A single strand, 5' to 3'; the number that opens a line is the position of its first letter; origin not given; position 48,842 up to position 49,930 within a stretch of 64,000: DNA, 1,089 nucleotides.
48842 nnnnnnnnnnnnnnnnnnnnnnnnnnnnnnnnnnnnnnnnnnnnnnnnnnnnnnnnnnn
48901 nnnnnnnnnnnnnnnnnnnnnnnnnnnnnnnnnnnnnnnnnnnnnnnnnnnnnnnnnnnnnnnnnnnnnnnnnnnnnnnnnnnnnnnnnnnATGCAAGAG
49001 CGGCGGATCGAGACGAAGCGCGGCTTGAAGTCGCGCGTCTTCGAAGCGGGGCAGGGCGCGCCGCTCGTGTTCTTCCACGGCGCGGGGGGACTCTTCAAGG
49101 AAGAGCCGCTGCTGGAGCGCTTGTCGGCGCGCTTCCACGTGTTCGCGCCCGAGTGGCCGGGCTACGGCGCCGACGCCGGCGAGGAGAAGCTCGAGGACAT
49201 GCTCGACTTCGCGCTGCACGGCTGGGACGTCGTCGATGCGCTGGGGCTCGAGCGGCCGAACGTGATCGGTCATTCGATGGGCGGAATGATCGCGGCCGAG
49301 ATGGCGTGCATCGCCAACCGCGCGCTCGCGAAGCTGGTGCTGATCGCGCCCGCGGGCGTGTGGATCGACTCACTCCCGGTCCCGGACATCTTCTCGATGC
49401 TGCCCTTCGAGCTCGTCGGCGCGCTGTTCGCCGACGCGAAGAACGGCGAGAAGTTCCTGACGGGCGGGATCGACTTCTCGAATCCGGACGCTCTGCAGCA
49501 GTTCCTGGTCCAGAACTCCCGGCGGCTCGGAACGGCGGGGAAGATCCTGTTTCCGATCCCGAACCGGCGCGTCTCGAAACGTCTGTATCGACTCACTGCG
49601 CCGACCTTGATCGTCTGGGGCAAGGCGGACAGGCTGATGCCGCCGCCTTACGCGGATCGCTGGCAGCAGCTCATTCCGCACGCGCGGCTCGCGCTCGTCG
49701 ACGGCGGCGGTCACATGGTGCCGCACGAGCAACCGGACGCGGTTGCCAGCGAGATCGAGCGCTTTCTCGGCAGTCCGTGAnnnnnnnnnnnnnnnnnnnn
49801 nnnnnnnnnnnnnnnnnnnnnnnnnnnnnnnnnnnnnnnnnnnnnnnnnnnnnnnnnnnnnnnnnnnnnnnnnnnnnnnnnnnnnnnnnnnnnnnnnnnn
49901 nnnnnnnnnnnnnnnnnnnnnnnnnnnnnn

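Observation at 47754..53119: Overlap-coupled chain: LLM monooxygenase, alpha/beta hydrolase, type-B carboxylesterase, double-PAS histidine kinase and REC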

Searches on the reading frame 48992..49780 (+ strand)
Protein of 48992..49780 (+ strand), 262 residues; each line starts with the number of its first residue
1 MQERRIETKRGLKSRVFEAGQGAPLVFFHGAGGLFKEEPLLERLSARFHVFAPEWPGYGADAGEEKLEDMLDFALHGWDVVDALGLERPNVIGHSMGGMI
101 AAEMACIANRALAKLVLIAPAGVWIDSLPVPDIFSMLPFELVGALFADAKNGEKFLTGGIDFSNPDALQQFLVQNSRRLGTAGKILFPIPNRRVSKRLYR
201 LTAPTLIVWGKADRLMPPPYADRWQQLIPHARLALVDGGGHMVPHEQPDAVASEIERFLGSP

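Call 5: search_protein_families(library=pfam, proteins=[window:48992-49780:+])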
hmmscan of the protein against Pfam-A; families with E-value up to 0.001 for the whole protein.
window:48992-49780:+ (262 aa): 4 families
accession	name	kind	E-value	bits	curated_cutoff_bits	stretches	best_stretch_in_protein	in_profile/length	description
PF12697.13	Abhydrolase_6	-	2.5e-27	97.4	26.3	1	25-253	1-216/217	Alpha/beta hydrolase family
PF00561.26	Abhydrolase_1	-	9.8e-27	94.6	25.8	1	24-246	2-243/245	alpha/beta hydrolase fold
PF12146.15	Hydrolase_4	-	9.1e-14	51.8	27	1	26-247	8-238/239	Serine aminopeptidase, S33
PF00975.26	Thioesterase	-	2.3e-09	38.3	26.4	1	24-106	2-85/226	Thioesterase domain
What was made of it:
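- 48992..49780 (+): B: α/β-fold serine hydrolase, 262 aa. It is the conserved partner of A. Pfam Abhydrolase_6 and Abhydrolase_1 (call 5).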

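Call 6: search_protein_families(library=ncbifam, proteins=[window:48992-49780:+])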
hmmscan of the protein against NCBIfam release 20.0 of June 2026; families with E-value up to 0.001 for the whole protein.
window:48992-49780:+ (262 aa): 27 families (the best 25 are shown)
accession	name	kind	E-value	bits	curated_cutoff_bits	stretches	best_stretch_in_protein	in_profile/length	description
NF011457.0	PRK14875.1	equivalog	1.8e-26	93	307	2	15-123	123-234/372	acetoin dehydrogenase dihydrolipoyllysine-residue acetyltransferase subunit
NF051488.1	bifunc_PcaDC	exception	7.8e-24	84.5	390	1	38-260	29-251/375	bifunctional 3-oxoadipate enol-lactonase/4-carboxymuconolactone decarboxylase PcaDC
TIGR02427.1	protocat_pcaD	equivalog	3.2e-19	69.3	255.85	2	195-259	186-250/251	3-oxoadipate enol-lactonase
NF050089.1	i_nPHAscl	equivalog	5e-18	65.2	300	1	38-122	35-119/288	intracellular short-chain-length polyhydroxyalkanoate depolymerase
TIGR03056.1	bchO_mg_che_rel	equivalog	5.6e-18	64.9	172.55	2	194-258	212-276/278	alpha/beta fold hydrolase BchO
NF045632.1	hydroxlase_HsaD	equivalog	7e-17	61.3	400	2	13-127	23-144/290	4,5:9,10-diseco-3-hydroxy-5,9,17-trioxoandrosta-1(10),2-diene-4-oate hydrolase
TIGR03611.1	RutD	equivalog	1.8e-14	53.8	238.5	2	28-119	19-112/258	pyrimidine utilization protein D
NF007954.0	PRK10673.1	equivalog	2.5e-13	49.9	399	2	22-123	16-117/255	esterase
TIGR01738.1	bioH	equivalog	4.9e-13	49.3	206.95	2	21-121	2-99/245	pimeloyl-ACP methyl ester esterase BioH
TIGR03695.1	menH_SHCHC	equivalog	5.7e-13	48.9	208.55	1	23-117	3-101/252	2-succinyl-6-hydroxy-2,4-cyclohexadiene-1-carboxylate synthase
NF051487.1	bifunc_PcaCD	exception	7e-13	48.4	430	1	194-259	346-411/413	bifunctional 4-carboxymuconolactone decarboxylase/3-oxoadipate enol-lactonase PcaCD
TIGR03343.1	biphenyl_bphD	equivalog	3e-12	46.3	462.15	2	186-253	207-274/282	2-hydroxy-6-oxo-6-phenylhexa-2,4-dienoate hydrolase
TIGR01250.1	pro_imino_pep_2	subfamily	4.3e-10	39.6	167.65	1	194-259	223-287/288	proline iminopeptidase-family hydrolase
NF052610.1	macro_16_ester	equivalog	4.9e-10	39.2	420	1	195-255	216-276/281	alpha/beta fold macrolide esterase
NF053683.1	esterase_mleBRB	exception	2e-09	37.4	585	1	65-119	75-126/280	BRB family alpha/beta fold macrolide esterase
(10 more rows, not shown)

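Call 43: search_solved_structures(query=window:48992-49777:+, max_evalue=0.00001)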
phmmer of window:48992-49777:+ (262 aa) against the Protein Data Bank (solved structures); distinct sequences matched with E-value up to 0.00001: 122 (the best 60 are shown).
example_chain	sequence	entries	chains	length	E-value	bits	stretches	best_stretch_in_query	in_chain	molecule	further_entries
5jd6_A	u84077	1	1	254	8.3e-15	58.2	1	13-250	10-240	MGS-MChE2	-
5nfq_A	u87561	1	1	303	2.7e-13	53.3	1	187-260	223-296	epoxide hydrolase belonging to alpha/beta hydrolase superfamily metagenomic from Tomsk sam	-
27ct_A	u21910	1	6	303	5.3e-13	52.3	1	22-106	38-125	RPA1511_2297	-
5jz9_A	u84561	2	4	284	5.5e-13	52.3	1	11-260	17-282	4,5:9,10-diseco-3-hydroxy-5,9,17-trioxoandrosta-1(10),2-diene-4-oate hydrolase | 2-hydroxy-6-oxo-6-phenylhexa-2,4-dienoate hydrolase BphD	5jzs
7zjt_A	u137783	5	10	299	6.7e-13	52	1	11-260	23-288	4,5:9,10-diseco-3-hydroxy-5,9,17-trioxoandrosta-1(10),2-diene-4-oate hydrolase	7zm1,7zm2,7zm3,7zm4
2vf2_A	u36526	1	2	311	8.6e-13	51.6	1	11-260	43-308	2-HYDROXY-6-OXO-6-PHENYLHEXA-2,4-DIENOATE HYDROLASE BPHD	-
5jzb_A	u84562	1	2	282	1e-12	51.4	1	11-252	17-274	4,5:9,10-diseco-3-hydroxy-5,9,17-trioxoandrosta-1(10),2-diene-4-oate hydrolase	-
2wud_A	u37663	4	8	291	1.8e-12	50.5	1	11-260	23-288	2-HYDROXY-6-OXO-6-PHENYLHEXA-2,4-DIENOATE HYDROLASE BPHD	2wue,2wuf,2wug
8ynv_A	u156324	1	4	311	4.1e-12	49.4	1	26-123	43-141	poly(3-hydroxybutyrate) depolymerase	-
6eb3_A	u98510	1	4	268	5e-12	49.1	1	19-243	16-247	Est1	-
8v16_C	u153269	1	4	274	5.3e-12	49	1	19-243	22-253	Esterase 1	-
3bdi_A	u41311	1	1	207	8e-12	48.5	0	200-251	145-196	Uncharacterized protein Ta0194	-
9c2g_A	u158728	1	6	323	1e-11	48.1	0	5-105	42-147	Isobutylene epoxide hydrolase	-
8ynw_A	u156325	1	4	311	1.1e-11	48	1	26-123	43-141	Poly(3-hydroxybutyrate) depolymerase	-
21dl_A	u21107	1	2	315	1.3e-11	47.8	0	21-106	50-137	RPA1511_5221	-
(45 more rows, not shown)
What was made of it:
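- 48992..49780 (+): The best PDB sequence matches are esterases and meta-cleavage-product hydrolases, E=8e-15 (call 43).
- B has weak matches to RutD, PcaD, perhydrolase (BpoC) and meta-cleavage-product hydrolase families (calls 6, 43).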
